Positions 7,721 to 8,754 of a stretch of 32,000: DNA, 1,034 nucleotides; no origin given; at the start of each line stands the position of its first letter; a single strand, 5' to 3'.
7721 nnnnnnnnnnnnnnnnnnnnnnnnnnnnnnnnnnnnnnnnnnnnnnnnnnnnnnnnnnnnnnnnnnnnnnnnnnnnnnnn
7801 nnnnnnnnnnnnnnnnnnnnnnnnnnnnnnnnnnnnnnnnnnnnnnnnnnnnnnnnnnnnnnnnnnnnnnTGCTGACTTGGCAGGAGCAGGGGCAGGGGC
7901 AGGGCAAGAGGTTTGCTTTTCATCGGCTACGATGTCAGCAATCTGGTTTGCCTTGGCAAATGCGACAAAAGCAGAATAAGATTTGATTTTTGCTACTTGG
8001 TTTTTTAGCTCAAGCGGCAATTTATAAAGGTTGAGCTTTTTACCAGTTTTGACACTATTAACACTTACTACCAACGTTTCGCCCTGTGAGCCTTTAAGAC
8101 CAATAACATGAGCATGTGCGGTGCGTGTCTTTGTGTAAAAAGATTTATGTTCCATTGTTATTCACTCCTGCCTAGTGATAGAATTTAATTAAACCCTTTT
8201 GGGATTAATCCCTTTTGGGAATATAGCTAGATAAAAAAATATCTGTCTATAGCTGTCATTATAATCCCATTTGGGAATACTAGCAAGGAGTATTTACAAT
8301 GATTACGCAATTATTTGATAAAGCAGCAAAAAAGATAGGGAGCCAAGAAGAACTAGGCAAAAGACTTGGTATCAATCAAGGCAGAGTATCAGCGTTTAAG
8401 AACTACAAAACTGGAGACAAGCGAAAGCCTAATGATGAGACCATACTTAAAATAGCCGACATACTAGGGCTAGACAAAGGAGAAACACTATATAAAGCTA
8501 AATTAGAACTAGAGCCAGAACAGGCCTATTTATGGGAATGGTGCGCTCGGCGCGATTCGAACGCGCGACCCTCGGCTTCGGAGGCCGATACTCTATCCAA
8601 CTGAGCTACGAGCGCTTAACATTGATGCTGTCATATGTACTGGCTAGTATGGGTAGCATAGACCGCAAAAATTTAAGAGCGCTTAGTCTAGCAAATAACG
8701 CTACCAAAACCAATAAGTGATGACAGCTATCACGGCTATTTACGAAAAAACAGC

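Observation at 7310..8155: Repressor-controlled inovirus cargo: novel N-terminal domain fused to a DEDDh exonuclease-like domain with Tyr replacing the first catalytic Asp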

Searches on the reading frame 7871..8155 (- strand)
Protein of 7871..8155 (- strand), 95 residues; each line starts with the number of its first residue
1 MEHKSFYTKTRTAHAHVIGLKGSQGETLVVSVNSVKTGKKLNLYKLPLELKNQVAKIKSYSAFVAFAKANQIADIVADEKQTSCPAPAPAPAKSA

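Call 25: search_protein_families(library=phrogs, proteins=[window:7871-8155:-], max_evalue=0.1)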
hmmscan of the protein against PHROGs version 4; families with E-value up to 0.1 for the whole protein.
window:7871-8155:- (95 aa): 2 families
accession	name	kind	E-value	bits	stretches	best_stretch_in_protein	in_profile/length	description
phrog_29725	-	unknown function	0.042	14.7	1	27-61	11-44/64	-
phrog_30807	-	unknown function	0.077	13.8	1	35-82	28-76/164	-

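Call 26: search_protein_families(library=padloc, proteins=[window:7871-8155:-], max_evalue=0.1)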
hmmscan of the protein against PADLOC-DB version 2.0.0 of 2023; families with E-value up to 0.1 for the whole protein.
window:7871-8155:- (95 aa): 1 family
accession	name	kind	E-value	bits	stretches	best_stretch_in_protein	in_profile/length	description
PDLC03520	REase_II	-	0.047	11.6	1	11-57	9-56/202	Type II restriction enzyme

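Call 30: predict_structure(alignment_id=A2)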
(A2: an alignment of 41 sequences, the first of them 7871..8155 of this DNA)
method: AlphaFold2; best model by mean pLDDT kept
length: 95 residues; sequences in the alignment: 41
mean_pLDDT: 76.9   pTM: 0.59
mean pLDDT of the five models: 76.9, 75.0, 74.3, 73.9, 71.9
residues with pLDDT >= 90: 16; 70-90: 50; 50-70: 19; < 50: 10
segments of 3 or more residues with pLDDT < 50: 78-83, 93-95
pLDDT, mean of each block of 10 residues (from residue 1): 81 85 76 88 87 88 90 60 52 48
secondary structure, 60 per line:
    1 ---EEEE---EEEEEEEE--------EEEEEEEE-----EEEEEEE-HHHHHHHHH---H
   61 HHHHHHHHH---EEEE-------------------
elements in order: E4-7 E11-18 E27-34 E40-46 H48-56 H60-69 E73-76

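Call 33: fold_search(model_id=the predicted structure, library=pdb)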
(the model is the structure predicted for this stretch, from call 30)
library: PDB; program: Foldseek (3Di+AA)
matches with E <= 10: 470; with E <= 0.001: 0
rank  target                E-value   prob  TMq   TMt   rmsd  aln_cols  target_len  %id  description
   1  5fgo_A                4.3e-01  0.75  0.39  0.57   5.7        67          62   10  Crystal structure of D. melanogaster Pur-alpha repeat III. (released 2016-01-20)
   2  1l3a_C                4.6e-01  0.57  0.36  0.21   6.9        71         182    7  Structure of the plant transcriptional regulator PBF-2 (released 2002-06-26)
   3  8chw_B                6.5e-01  0.75  0.42  0.56   5.2        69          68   14  Crystal structure of human PURA (fragment Pro216-Lys280, PUR repeat III) (released 2024-02-21)
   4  3kpa_A                6.5e-01  0.12  0.24  0.17   9.8        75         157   13  Ubiquitin fold modifier conjugating enzyme from Leishmania major (probable) (released 2009-12-01)
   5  1l3a_A                7.3e-01  0.44  0.36  0.23   6.9        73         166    8  Structure of the plant transcriptional regulator PBF-2 (released 2002-06-26)
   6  5fgo_D                7.7e-01  0.69  0.41  0.55   4.6        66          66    9  Crystal structure of D. melanogaster Pur-alpha repeat III. (released 2016-01-20)
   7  2z6p                  7.7e-01  0.09  0.23  0.16  10.4        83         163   12  Crystal Structure of the Ufc1, Ufm1 conjugating enzyme 1 (released 2007-09-25)
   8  9gmn                  9.1e-01  0.09  0.22  0.16   9.9        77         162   14  Crystal Structure of UFC1 T106V (released 2025-05-07)
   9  4koq                  9.7e-01  0.38  0.36  0.22   6.2        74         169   11  Crystal Structure of WHY3 from Arabidopsis thaliana (released 2013-11-13)
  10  1l3a_D                9.7e-01  0.35  0.36  0.22   7.3        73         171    7  Structure of the plant transcriptional regulator PBF-2 (released 2002-06-26)
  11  4koo_C                1.0e+00  0.38  0.35  0.22   6.8        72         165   11  Crystal Structure of WHY1 from Arabidopsis thaliana (released 2013-11-13)
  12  9glh                  1.0e+00  0.08  0.23  0.15   9.9        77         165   13  Crystal Structure of UFC1 T106S (released 2025-05-07)
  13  9gli                  1.0e+00  0.08  0.23  0.15   9.9        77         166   13  Crystal Structure of UFC1 T106C (released 2025-05-07)
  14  9glo                  1.1e+00  0.08  0.23  0.16   9.9        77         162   13  Crystal Structure of UFC1 C116E&T106S (released 2025-05-07)
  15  4kop_B                1.2e+00  0.41  0.37  0.25   6.2        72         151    6  Crystal Structure of WHY2 from Arabidopsis thaliana (released 2013-11-13)
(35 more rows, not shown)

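Call 38: fold_search(model_id=the predicted structure, library=viral)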
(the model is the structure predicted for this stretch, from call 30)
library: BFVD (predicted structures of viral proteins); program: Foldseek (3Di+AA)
matches with E <= 10: 1024; with E <= 0.001: 0
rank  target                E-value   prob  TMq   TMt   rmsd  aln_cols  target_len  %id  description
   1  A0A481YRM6            1.0e-01  0.99  0.43  0.22   4.9        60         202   12  Uncharacterized protein [Pithovirus LCDPAC02]
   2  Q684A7                1.8e-01  0.93  0.31  0.20   4.9        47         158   11  (no name in the UniProt tables at hand)
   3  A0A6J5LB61            2.3e-01  0.80  0.38  0.34  12.6        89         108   11  Uncharacterized protein [uncultured Caudovirales phage]
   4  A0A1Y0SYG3            2.3e-01  0.66  0.37  0.25  11.3       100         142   12  Uncharacterized protein [Pseudomonas phage Phabio]
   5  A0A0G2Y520            2.4e-01  0.99  0.39  0.09   2.9        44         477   20  PutativeBTB/POZ domain-containing protein [Acanthamoeba polyphaga mimivirus]
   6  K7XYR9                2.4e-01  0.98  0.35  0.22   1.8        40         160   15  (no name in the UniProt tables at hand)
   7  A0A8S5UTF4            2.4e-01  0.94  0.40  0.25   6.2        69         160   17  Uncharacterized protein [Myoviridae sp. ctYA416]
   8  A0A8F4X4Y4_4          2.9e-01  0.89  0.38  0.03   3.2        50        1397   14  (no name in the UniProt tables at hand)
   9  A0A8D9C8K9            2.9e-01  0.77  0.36  0.41   5.2        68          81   24  Uncharacterized protein [uncultured marine phage]
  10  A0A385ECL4            2.9e-01  0.44  0.32  0.31  15.2        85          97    8  Uncharacterized protein [Caulobacter phage CcrBL10]
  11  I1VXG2                3.2e-01  0.93  0.35  0.23   4.2        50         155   20  (no name in the UniProt tables at hand)
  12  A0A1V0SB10            3.6e-01  0.90  0.43  0.43   3.4        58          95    9  Uncharacterized protein [Catovirus CTV1]
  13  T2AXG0                3.8e-01  0.41  0.30  0.18   8.0        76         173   12  (no name in the UniProt tables at hand)
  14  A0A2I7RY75            3.8e-01  0.16  0.25  0.22  18.7        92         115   12  (no name in the UniProt tables at hand)
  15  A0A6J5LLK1            4.0e-01  0.23  0.29  0.18  11.3        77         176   14  Uncharacterized protein [uncultured Caudovirales phage]
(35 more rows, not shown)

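Call 75: search_protein_representatives(protein=window:7916-8155:-)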
Query: 80 residues. Proteins with E-value up to 0.001 (for the whole library): 6; up to 1e-10: 3; up to 1e-30: 2. The best 6 are listed.
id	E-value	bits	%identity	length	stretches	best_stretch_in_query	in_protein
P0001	2.4e-42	157.3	100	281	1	1-80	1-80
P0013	3.3e-31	122.1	81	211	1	1-78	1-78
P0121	1.0e-10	57.4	51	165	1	5-78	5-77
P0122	2.9e-05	40.2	23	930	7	8-55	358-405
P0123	2.9e-04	37.0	37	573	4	23-59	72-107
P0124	8.5e-04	35.5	48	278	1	24-73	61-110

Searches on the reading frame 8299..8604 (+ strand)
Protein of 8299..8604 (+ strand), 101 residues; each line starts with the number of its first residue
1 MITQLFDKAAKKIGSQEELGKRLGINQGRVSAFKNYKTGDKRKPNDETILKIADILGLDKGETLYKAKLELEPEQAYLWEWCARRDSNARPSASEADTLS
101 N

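Call 11: search_protein_families(library=pfam, proteins=[window:8299-8604:+], max_evalue=0.1)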
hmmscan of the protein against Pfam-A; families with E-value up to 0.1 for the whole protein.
window:8299-8604:+ (101 aa): 7 families
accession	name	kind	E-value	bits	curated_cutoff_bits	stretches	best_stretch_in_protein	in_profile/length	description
PF01381.28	HTH_3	-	9e-07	29.3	23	1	14-59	10-51/55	Helix-turn-helix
PF13443.12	HTH_26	-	8.2e-05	23.2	22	1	9-62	7-56/63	Cro/C1-type HTH DNA-binding domain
PF15943.11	YdaS_toxin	-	0.00051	20.2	30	1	7-37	2-32/65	Bacterial toxin YdaS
PF04545.22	Sigma70_r4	-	0.0018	18.2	24.1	1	15-32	22-39/50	Sigma-70, region 4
PF12844.13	HTH_19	-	0.0052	17.1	30.2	1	12-62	12-57/64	Helix-turn-helix domain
PF13560.12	HTH_31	-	0.016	15.9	27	1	15-62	16-60/64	Helix-turn-helix domain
PF13744.12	HTH_37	-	0.081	13.2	27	0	15-37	33-55/80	Helix-turn-helix domain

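Call 25: search_protein_families(library=phrogs, proteins=[window:8299-8604:+], max_evalue=0.1)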
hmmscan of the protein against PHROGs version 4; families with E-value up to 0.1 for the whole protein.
window:8299-8604:+ (101 aa): 16 families
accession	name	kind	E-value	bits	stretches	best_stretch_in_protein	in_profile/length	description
phrog_638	-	transcription regulation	4.2e-11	43.9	1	2-87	4-89/145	transcriptional regulator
phrog_4441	-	DNA, RNA and nucleotide metabolism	1.9e-08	35.5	1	8-85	13-88/98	HTH DNA binding protein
phrog_8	-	transcription regulation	2.5e-08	34.8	1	7-57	82-129/346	transcriptional regulator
phrog_3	-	transcription regulation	1.9e-05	25.6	1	9-70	98-152/430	transcriptional repressor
phrog_4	-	transcription regulation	3.3e-05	24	1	11-62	146-190/400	transcriptional repressor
phrog_7241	-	transcription regulation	0.00073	20.6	1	15-59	76-116/122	transcriptional regulator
phrog_1373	-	transcription regulation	0.0041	18.1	1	15-59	78-118/166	transcriptional regulator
phrog_35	-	transcription regulation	0.0055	17.8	1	2-53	74-121/181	transcriptional repressor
phrog_2439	-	transcription regulation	0.0092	15.9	1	15-74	22-76/367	transcriptional regulator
phrog_1468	-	transcription regulation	0.018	15.6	1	15-61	22-63/67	transcriptional repressor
phrog_2328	-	transcription regulation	0.031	15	0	15-95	30-104/128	transcriptional repressor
phrog_2967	-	transcription regulation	0.034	14.7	1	15-62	25-68/225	transcriptional regulator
phrog_2136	-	unknown function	0.041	14.7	1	10-54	40-81/89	-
phrog_9103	-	transcription regulation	0.071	14.2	0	9-62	18-66/78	transcriptional repressor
phrog_2339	-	DNA, RNA and nucleotide metabolism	0.078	14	1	5-38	30-63/98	HTH DNA binding protein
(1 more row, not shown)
